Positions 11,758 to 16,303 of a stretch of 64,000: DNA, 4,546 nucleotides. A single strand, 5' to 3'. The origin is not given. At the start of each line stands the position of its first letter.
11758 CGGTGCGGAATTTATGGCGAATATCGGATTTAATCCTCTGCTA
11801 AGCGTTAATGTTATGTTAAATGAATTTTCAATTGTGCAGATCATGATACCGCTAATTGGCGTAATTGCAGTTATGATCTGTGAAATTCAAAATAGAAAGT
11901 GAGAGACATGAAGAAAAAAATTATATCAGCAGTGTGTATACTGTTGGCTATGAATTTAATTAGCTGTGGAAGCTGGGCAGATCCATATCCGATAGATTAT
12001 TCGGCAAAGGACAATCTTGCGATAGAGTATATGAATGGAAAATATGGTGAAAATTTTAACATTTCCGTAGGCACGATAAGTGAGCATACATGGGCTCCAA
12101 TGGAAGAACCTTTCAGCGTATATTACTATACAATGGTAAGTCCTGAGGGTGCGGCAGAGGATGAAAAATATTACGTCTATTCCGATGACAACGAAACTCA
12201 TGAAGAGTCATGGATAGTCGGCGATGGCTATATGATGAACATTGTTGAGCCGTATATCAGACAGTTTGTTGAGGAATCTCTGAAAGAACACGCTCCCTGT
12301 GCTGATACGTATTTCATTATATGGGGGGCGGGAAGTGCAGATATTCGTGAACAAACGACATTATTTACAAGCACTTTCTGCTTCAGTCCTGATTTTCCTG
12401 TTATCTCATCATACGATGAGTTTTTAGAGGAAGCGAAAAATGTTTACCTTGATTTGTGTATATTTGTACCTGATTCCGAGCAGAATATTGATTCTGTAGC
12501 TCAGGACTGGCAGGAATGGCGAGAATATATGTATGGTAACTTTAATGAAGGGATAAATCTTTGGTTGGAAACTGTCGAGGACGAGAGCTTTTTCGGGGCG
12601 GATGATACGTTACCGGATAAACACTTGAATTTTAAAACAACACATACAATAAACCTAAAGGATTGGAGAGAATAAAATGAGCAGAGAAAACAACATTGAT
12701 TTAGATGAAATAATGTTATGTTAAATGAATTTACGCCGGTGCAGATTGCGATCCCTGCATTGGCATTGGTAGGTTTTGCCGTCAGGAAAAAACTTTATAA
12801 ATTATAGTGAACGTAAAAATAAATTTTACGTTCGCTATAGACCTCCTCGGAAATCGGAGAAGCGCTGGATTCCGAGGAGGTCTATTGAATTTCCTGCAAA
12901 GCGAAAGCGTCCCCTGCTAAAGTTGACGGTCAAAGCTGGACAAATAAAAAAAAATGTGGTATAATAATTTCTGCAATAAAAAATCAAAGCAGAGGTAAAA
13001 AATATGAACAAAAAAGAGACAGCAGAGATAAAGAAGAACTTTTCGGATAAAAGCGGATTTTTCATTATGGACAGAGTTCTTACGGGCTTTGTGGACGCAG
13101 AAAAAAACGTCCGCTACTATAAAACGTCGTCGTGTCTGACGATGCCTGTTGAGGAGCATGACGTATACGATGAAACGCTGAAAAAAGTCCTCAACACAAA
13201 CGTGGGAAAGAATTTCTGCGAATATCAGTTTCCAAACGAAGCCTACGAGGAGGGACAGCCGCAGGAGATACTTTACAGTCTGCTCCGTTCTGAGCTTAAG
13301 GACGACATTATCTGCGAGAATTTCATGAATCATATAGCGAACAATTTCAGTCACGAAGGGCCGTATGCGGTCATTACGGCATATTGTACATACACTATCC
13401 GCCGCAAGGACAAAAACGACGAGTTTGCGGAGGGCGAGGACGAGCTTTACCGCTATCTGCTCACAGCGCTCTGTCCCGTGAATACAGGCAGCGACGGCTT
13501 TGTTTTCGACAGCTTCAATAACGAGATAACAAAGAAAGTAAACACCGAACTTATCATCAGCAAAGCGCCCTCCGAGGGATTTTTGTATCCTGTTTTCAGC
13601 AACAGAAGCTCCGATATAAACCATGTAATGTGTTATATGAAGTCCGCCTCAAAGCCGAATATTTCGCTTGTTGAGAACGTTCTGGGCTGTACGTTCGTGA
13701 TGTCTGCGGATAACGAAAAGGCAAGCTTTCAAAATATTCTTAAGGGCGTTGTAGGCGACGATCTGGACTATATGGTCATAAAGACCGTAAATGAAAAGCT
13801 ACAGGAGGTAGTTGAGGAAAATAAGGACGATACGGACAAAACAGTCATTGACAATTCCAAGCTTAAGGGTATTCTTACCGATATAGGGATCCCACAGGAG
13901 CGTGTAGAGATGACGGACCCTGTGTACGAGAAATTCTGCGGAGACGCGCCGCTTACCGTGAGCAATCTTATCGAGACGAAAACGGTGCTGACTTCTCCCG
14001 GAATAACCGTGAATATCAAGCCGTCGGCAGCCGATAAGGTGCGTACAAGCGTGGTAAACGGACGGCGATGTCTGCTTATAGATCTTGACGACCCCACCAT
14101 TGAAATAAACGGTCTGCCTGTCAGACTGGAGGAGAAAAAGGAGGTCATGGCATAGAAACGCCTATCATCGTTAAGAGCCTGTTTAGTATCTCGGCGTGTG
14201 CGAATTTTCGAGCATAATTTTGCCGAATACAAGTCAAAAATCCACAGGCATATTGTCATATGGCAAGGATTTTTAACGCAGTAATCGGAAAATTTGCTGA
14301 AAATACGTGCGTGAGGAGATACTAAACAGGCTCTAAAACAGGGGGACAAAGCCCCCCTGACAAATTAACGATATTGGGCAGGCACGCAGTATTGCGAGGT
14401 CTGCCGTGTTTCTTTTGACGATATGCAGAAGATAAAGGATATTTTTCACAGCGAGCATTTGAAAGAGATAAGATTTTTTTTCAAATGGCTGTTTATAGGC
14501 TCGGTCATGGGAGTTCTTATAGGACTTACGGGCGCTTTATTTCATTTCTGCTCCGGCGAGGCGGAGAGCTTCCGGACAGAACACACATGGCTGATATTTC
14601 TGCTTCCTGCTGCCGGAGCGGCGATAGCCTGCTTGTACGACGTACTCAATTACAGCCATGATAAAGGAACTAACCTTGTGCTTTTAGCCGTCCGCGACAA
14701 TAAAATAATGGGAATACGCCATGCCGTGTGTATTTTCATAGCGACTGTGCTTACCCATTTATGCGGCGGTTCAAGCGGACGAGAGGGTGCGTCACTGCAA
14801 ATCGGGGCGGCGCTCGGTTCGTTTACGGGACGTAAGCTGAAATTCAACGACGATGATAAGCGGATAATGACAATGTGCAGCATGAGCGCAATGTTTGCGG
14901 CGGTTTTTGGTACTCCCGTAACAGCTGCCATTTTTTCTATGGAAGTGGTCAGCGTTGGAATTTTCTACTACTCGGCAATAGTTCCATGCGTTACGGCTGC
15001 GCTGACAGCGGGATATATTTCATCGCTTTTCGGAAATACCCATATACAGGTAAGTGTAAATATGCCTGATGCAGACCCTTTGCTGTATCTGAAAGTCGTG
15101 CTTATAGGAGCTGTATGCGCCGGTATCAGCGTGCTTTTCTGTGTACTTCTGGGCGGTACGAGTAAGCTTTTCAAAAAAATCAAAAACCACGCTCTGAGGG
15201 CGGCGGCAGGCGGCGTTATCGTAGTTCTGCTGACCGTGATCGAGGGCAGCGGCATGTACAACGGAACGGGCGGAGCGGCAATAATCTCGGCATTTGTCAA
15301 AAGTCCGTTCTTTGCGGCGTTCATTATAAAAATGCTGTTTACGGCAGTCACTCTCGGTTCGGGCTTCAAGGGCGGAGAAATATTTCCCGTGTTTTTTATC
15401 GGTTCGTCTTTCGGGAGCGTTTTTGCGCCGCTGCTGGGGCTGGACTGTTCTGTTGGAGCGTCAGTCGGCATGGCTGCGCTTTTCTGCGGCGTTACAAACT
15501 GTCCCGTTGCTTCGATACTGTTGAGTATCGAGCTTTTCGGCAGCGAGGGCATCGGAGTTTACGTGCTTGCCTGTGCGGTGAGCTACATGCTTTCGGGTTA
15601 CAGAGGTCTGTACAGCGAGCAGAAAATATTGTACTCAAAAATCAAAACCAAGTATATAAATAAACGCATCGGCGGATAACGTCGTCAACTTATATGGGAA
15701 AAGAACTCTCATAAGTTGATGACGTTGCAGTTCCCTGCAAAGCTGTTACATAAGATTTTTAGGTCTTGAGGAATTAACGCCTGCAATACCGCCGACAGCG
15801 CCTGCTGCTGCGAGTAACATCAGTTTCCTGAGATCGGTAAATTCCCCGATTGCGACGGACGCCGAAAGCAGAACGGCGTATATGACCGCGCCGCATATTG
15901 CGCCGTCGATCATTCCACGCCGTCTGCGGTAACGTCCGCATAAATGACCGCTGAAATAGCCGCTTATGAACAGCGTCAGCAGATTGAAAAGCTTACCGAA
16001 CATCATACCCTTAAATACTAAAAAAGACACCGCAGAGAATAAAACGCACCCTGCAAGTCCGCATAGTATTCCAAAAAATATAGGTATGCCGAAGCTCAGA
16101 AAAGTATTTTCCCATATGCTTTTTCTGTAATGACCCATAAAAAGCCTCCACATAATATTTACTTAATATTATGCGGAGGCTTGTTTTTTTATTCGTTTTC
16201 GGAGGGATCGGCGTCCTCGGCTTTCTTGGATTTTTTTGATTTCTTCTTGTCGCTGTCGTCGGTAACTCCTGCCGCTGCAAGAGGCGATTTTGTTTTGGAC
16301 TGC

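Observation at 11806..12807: Permease C-terminus displaced by an inserted cassette; 22-bp direct repeat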

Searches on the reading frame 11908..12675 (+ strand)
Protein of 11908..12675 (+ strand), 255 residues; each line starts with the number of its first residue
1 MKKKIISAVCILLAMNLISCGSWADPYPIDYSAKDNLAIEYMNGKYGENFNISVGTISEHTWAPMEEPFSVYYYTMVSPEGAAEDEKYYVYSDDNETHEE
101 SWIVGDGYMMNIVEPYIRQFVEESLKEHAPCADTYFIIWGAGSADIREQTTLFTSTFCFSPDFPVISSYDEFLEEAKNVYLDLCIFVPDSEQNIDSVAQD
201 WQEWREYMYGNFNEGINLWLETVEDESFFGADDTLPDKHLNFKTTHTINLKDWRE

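Call 7: search_protein_families(library=pfam, proteins=[window:11908-12675:+], max_evalue=0.01)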
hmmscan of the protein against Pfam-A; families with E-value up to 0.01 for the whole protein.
window:11908-12675:+ (255 aa): 0 families

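Call 25: find_homologous_proteins(query=window:11908-12675:+, max_evalue=0.001)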
Query window:11908-12675:+ (255 aa): 11 proteins with E <= 0.001 among 127 candidates.
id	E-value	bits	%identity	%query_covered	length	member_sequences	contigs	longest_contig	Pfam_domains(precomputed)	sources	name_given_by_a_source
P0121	4.4e-171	585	98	100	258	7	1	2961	-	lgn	-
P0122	4.3e-143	493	86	98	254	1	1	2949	-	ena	-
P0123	8.2e-142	489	84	98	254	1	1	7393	-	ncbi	-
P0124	2.4e-141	488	83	98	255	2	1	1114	-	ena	-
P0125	1.7e-117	410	72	98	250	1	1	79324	-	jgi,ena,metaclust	metaclust:\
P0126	3.7e-115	402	73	98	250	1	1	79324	-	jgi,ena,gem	-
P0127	2.0e-112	393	71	98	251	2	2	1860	-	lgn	-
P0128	4.4e-112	392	69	98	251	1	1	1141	-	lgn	-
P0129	9.4e-109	381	66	100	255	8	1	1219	-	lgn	-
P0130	8.7e-108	378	67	100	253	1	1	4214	-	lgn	-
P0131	1.8e-103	364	68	93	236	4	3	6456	-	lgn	-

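Call 27: find_encoding_contigs(protein=P0123, flank=6000, max_places=3)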
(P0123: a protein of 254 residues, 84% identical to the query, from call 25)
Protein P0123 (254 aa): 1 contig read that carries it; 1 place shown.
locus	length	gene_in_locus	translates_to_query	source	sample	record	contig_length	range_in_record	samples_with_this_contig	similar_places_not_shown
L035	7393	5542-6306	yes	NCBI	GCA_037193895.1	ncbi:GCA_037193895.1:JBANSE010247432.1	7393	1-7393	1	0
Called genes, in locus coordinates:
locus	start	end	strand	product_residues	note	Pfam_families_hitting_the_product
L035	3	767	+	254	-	?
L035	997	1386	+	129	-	-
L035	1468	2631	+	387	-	-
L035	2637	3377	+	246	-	PF13476:AAA_23 (weak), PF02463:SMC_N (faint), PF00005:ABC_tran, PF13304:AAA_21 (weak)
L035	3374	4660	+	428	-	-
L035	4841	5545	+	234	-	-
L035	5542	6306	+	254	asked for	-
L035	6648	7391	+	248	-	?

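Call 28: find_encoding_contigs(protein=P0131, flank=6000, max_places=3)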
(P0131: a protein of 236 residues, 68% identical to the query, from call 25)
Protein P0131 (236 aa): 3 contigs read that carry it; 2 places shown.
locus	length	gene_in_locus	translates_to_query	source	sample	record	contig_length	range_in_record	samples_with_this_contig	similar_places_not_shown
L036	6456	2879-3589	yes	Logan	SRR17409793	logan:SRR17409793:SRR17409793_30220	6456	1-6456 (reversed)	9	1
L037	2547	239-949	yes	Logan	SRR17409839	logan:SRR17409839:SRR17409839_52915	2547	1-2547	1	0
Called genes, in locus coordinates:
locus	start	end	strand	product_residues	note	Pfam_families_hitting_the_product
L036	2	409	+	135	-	?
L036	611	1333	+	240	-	PF00072:Response_reg, PF04397:LytTR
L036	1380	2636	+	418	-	PF14689:SPOB_a (weak), PF02518:HATPase_c (weak), PF14501:HATPase_c_5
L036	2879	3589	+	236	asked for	-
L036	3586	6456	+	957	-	?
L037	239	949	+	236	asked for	-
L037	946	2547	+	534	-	?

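Call 29: find_encoding_contigs(protein=P0130, flank=6000, max_places=3)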
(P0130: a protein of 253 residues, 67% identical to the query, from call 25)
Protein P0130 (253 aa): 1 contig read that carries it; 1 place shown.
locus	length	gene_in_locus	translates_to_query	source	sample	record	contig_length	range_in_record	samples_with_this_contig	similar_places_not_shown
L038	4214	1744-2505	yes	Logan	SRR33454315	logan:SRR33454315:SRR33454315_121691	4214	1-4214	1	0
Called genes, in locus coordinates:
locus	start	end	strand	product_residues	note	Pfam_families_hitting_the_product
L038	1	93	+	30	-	?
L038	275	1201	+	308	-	PF01699:Na_Ca_ex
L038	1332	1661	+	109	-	-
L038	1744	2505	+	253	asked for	-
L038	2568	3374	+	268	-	-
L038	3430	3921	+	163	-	-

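Call 38: search_protein_families(library=pfam, proteins=[L036:3586-6456:+, L038:2568-3374:+, L038:1332-1661:+, L038:3430-3921:+, window:11908-12675:+], max_evalue=1)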
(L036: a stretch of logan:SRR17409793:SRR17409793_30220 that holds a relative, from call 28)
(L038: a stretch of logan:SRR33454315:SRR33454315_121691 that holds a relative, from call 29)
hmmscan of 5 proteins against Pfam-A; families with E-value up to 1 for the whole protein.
L036:3586-6456:+ (957 aa): 7 families
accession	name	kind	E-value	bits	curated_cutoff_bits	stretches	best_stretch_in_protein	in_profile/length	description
PF00353.25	HemolysinCabind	-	7.6e-13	48.6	23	2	887-917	6-36/36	RTX calcium-binding nonapeptide repeat (4 copies)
PF11187.14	Mbeg1-like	-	2.2e-12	47.4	21.1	1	231-313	79-156/224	Mbeg1-like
PF10976.13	DUF2790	-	0.00045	20.6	27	1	130-172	11-52/56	Protein of unknown function (DUF2790)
PF01764.32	Lipase_3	-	0.00091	19.6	22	1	212-271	39-99/140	Lipase (class 3)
PF01273.31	LBP_BPI_CETP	-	0.0068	16.5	28.8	1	589-709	23-146/168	LBP / BPI / CETP family, N-terminal domain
PF07859.19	Abhydrolase_3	-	0.0098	16.1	25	1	209-266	50-100/210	alpha/beta hydrolase fold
PF20591.4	DUF6792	-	0.011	15.6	25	1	190-261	78-145/220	Domain of unknown function (DUF6792)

L038:2568-3374:+ (268 aa): 2 families
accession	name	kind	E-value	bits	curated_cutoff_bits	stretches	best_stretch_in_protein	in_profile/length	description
PF14078.11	DUF4259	-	0.00063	21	22.8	1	2-105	1-102/133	Domain of unknown function (DUF4259)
PF21994.1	AGAO-like_N2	-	0.17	12.5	27.4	1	60-100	9-49/76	AGAO-like N2 domain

L038:1332-1661:+ (109 aa): 0 families

L038:3430-3921:+ (163 aa): 2 families
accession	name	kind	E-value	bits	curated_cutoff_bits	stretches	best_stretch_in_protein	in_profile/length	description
PF03822.20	NAF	-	0.035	14.7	25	1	5-38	17-47/54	NAF domain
PF20016.6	ThsA_Macro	-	0.083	13.1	25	1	86-121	99-134/183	Thoeris protein ThsA, Macro domain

window:11908-12675:+ (255 aa): 1 family
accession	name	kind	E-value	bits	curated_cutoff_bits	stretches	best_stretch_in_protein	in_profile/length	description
PF21444.2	CofB_pilin_dom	-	0.11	12.6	27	1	96-161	29-95/234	CofB, pilin domain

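Call 39: search_protein_families(library=ncbifam, proteins=[L036:3586-6456:+, window:11908-12675:+], max_evalue=0.1)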
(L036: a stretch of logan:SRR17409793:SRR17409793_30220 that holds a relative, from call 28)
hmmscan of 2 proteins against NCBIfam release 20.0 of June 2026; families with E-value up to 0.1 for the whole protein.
L036:3586-6456:+ (957 aa): 8 families
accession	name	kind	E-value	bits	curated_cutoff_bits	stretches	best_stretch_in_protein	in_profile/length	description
NF033943.0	RTX_toxin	subfamily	3.5e-15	55.3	1000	1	882-956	745-821/930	RTX family hemolysin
NF050046.1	PueAB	exception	1.9e-13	49.7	670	1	880-957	489-566/616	polyurethane esterase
NF046115.1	Ca_rpt_SMc04171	equivalog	6.5e-12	45.4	625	1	878-940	432-494/574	SMc04171 family calcium-binding repeat protein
NF033203.1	entero_EhxA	exception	2.3e-09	36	2000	1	880-952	776-848/997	enterohemolysin EhxA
NF035945.1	Zn_serralysin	subfamily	1.2e-08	34.6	500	2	879-916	329-366/462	serralysin family metalloprotease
NF053766.1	ZapA_metallo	exception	2.6e-08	33.3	940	1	873-939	326-391/483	ZapA family metalloprotease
NF052454.1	BtaGlycanEglC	equivalog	2.2e-06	26.9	700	2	911-953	115-157/459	endo-1,3-1,4-beta-glycanase EglC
NF051884.1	ProteaseSapA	equivalog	0.063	11.9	1200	0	892-935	326-369/644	protease SapA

window:11908-12675:+ (255 aa): 0 families

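Call 52: predict_structure(alignment_id=A2)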
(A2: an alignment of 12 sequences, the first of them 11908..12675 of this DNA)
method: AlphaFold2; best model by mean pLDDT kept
length: 255 residues; sequences in the alignment: 12
mean_pLDDT: 58.8   pTM: 0.52
mean pLDDT of the five models: 58.8, 54.1, 53.1, 51.1, 51.0
residues with pLDDT >= 90: 22; 70-90: 68; 50-70: 63; < 50: 102
segments of 3 or more residues with pLDDT < 50: 1-29, 55-72, 96-112, 140-169, 235-239
pLDDT, mean of each block of 10 residues (from residue 1): 29 25 35 67 71 51 36 63 61 47 32 60 88 77 35 38 40 53 85 88 90 80 84 51 86 56
secondary structure, 60 per line:
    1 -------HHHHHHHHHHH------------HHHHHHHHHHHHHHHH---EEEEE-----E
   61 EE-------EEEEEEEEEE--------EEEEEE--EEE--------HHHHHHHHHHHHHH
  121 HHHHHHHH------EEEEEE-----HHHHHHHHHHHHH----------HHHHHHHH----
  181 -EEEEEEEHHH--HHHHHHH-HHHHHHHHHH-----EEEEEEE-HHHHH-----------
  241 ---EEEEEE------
elements in order: H8-18 H31-46 E50-54 E60-62 E70-79 E88-93 E96-98 H107-128 E135-140 H146-158 H169-176 E182-188 H194-200 H202-211 E217-223 H225-229 E244-249

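Call 56: fold_search(model_id=the predicted structure, library=pdb)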
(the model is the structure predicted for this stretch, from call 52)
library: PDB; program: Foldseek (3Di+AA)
matches with E <= 10: 329; with E <= 0.001: 2
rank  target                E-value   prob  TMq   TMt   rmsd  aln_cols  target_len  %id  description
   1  4gl6_A                1.2e-05  1.00  0.28  0.30  16.1       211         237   12  Crystal structure of a DUF5037 family protein (RUMGNA_01148) from Ruminococcus gnavus ATCC 29149 at 2.55 A resolution (released 2012-10-03)
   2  4gl6_B                4.9e-05  1.00  0.30  0.32  15.3       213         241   14  Crystal structure of a DUF5037 family protein (RUMGNA_01148) from Ruminococcus gnavus ATCC 29149 at 2.55 A resolution (released 2012-10-03)
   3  4hn3_A                5.1e-02  0.09  0.14  0.12  21.2       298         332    9  The crystal structure of a sex pheromone precursor (lmo1757) from Listeria monocytogenes EGD-e (released 2012-10-31)
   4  9jkp                  7.4e-02  0.41  0.23  0.20  11.3       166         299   11  Crystal structure of the Staphylococcus aureus GTPase Era in complex with GDP (released 2024-12-18)
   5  3lnv                  7.4e-02  0.41  0.29  0.15  14.2       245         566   10  The crystal structure of fatty acyl-adenylate ligase from L. pneumophila in complex with acyl adenylate and pyrophosphat (released 2010-04-07)
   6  4hn3_C                1.1e-01  0.07  0.14  0.12  21.1       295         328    8  The crystal structure of a sex pheromone precursor (lmo1757) from Listeria monocytogenes EGD-e (released 2012-10-31)
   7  4hn3_B                1.1e-01  0.07  0.14  0.11  21.9       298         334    9  The crystal structure of a sex pheromone precursor (lmo1757) from Listeria monocytogenes EGD-e (released 2012-10-31)
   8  3n2q                  2.4e-01  0.06  0.15  0.14  22.6       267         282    7  Crystal structure of Sex pheromone staph-cAM373 precursor (released 2010-06-02)
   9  4hn3_D                2.4e-01  0.06  0.14  0.12  22.1       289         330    9  The crystal structure of a sex pheromone precursor (lmo1757) from Listeria monocytogenes EGD-e (released 2012-10-31)
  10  5ivu_B                2.9e-01  0.11  0.12  0.20  10.1        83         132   14  Crystal Structure of Streptomyces griseoflavus Cofilin (released 2017-03-29)
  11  5u0s_Q                3.0e-01  0.10  0.14  0.08  17.7       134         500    8  Cryo-EM structure of the Mediator-RNAPII complex (released 2017-03-08)
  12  2bo9_B                3.4e-01  0.08  0.12  0.13  13.5       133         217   14  Human carboxypeptidase A4 in complex with human latexin. (released 2005-04-15)
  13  5ms0_M                3.9e-01  0.04  0.15  0.11  19.9       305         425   10  pseudo-atomic model of the RNA polymerase lambda-based antitermination complex solved by cryo-EM (released 2017-05-03)
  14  6gov_A                4.1e-01  0.04  0.15  0.10  19.5       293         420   12  Structure of THE RNA POLYMERASE LAMBDA-BASED ANTITERMINATION COMPLEX (released 2019-02-13)
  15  1iy9_A                5.0e-01  0.03  0.16  0.15  14.6       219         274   11  Crystal structure of spermidine synthase (released 2002-10-30)
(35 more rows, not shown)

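Call 58: find_related_loci(query=A2, collection=metagenome_contigs, flank=5000)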
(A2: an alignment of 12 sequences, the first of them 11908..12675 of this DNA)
Query A2 (255 aa) in metagenome_contigs; peptide patterns used: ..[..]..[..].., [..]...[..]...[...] (x = any residue, [..] = any of these).
153 stretches matched a pattern; 1 encode a relative of the query (tblastn E <= 1e-3); 1 distinct loci.
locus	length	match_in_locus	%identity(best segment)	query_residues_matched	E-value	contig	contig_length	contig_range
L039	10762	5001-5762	72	1-254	3e-123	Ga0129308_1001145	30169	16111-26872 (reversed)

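Call 60: find_encoding_contigs(protein=P0122, flank=3000, max_places=3)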
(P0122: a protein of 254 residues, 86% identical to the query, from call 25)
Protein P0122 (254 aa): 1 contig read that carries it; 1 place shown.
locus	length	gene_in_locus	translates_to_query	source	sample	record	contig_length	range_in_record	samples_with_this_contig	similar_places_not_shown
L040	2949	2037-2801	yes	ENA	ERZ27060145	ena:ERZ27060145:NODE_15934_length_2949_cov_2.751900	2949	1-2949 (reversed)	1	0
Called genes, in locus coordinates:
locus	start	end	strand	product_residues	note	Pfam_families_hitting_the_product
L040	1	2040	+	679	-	?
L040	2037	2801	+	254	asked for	-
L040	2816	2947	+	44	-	?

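Call 61: find_encoding_contigs(protein=P0127, flank=3000, max_places=3)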
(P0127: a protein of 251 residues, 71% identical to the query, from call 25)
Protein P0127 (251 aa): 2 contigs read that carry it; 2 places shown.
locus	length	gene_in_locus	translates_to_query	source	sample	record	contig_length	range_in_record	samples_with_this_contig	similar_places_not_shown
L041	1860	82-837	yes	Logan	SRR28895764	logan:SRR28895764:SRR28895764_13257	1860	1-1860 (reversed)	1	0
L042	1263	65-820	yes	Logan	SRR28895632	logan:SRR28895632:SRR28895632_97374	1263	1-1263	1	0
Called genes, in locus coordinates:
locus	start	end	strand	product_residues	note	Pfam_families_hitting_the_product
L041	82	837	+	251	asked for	-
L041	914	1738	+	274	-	-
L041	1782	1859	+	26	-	?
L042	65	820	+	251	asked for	-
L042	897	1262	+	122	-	?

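Call 62: find_encoding_contigs(protein=P0129, flank=3000, max_places=3)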
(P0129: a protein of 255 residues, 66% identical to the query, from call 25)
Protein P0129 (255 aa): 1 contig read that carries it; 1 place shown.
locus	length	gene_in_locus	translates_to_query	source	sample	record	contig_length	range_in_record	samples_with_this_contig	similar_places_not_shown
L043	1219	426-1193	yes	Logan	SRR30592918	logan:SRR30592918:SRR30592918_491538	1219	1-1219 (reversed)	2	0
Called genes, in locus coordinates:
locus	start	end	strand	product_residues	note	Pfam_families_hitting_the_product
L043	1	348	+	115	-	?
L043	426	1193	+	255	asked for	-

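Call 65: find_homologous_proteins(query=L036:3586-6456:+, max_evalue=1e-10)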
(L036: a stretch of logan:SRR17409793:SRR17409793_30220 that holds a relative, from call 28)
Query L036:3586-6456:+ (957 aa): 7 proteins with E <= 1e-10 among 8000 candidates.
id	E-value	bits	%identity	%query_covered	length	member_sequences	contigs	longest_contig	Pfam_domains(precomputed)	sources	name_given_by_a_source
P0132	0.0e+0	1966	89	99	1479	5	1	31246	PF06594.18,PF11187.15,PF00353.26,PF26745.1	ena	-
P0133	3.9e-166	573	42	54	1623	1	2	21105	PF06594.18,PF00353.26,PF26745.1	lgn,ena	-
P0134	4.2e-125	437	43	52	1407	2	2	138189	PF06594.18,PF00353.26,PF26745.1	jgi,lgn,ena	-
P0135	4.2e-114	401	40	50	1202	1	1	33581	PF06594.18,PF00353.26,PF26745.1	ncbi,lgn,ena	-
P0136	6.6e-69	251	34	55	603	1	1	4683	PF11187.15,PF26745.1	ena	-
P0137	2.5e-44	170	55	15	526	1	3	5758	PF26363.2,PF11187.15,PF26745.1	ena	-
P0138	1.1e-27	115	44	14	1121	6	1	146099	PF19116.7,PF00353.26,PF26745.1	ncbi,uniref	ncbi:choice-of-anchor K domain-containing protein, partial [Devosia sp. WQ 349]|uniref:DUF5801 repea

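Call 66: find_encoding_contigs(protein=P0132, flank=10000, max_places=4)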
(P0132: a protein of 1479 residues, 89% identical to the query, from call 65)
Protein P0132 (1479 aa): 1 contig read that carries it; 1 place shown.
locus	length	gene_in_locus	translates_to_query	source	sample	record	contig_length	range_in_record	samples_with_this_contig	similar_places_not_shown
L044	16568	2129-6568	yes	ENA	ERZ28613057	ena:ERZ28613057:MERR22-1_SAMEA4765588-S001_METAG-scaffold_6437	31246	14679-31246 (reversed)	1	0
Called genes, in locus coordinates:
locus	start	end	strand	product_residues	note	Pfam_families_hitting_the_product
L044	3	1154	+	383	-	?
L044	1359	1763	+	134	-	-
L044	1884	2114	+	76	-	-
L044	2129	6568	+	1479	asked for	PF11187:Mbeg1-like, PF26745:SPM, PF00353:HemolysinCabind (weak), PF06594:HCBP_related (faint), PF00353:HemolysinCabind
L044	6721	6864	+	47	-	-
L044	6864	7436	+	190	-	PF04647:AgrB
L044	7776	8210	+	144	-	-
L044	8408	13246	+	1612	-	PF26745:SPM, PF00353:HemolysinCabind (weak), PF06594:HCBP_related (faint), PF00353:HemolysinCabind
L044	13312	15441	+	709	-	PF03412:Peptidase_C39, PF00664:ABC_membrane, PF00005:ABC_tran, PF02463:SMC_N (faint)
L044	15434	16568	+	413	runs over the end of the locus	PF25919:BSH_CusB (faint), PF25917:BSH_RND, PF25973:BSH_CzcB (faint), PF00364:Biotin_lipoyl (faint), PF25984:BSH_YknX (weak), PF26002:Beta-barrel_AprE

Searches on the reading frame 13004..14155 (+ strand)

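Call 7: search_protein_families(library=pfam, proteins=[window:13004-14155:+], max_evalue=0.01)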
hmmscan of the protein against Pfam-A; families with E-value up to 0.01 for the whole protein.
window:13004-14155:+ (383 aa): 1 family
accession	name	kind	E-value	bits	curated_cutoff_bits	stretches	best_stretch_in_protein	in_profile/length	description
PF14199.11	DUF4317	-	3.2e-108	362.7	27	1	1-371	1-370/370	Domain of unknown function (DUF4317)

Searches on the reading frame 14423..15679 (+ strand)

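Call 7: search_protein_families(library=pfam, proteins=[window:14423-15679:+], max_evalue=0.01)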
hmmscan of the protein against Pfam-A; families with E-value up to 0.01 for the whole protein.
window:14423-15679:+ (418 aa): 1 family
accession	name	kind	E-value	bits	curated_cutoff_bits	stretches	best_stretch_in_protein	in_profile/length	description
PF00654.25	Voltage_CLC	-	2.6e-64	218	24.8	1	66-391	3-345/346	Voltage gated chloride channel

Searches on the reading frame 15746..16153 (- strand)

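Call 46: search_protein_families(library=pfam, proteins=[window:15746-16153:-], max_evalue=0.001)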
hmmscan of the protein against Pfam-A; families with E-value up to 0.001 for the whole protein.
window:15746-16153:- (135 aa): 1 family
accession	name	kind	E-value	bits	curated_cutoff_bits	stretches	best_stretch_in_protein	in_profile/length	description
PF12670.12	DUF3792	-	1.3e-07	32.2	31.3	1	25-125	5-115/115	Protein of unknown function (DUF3792)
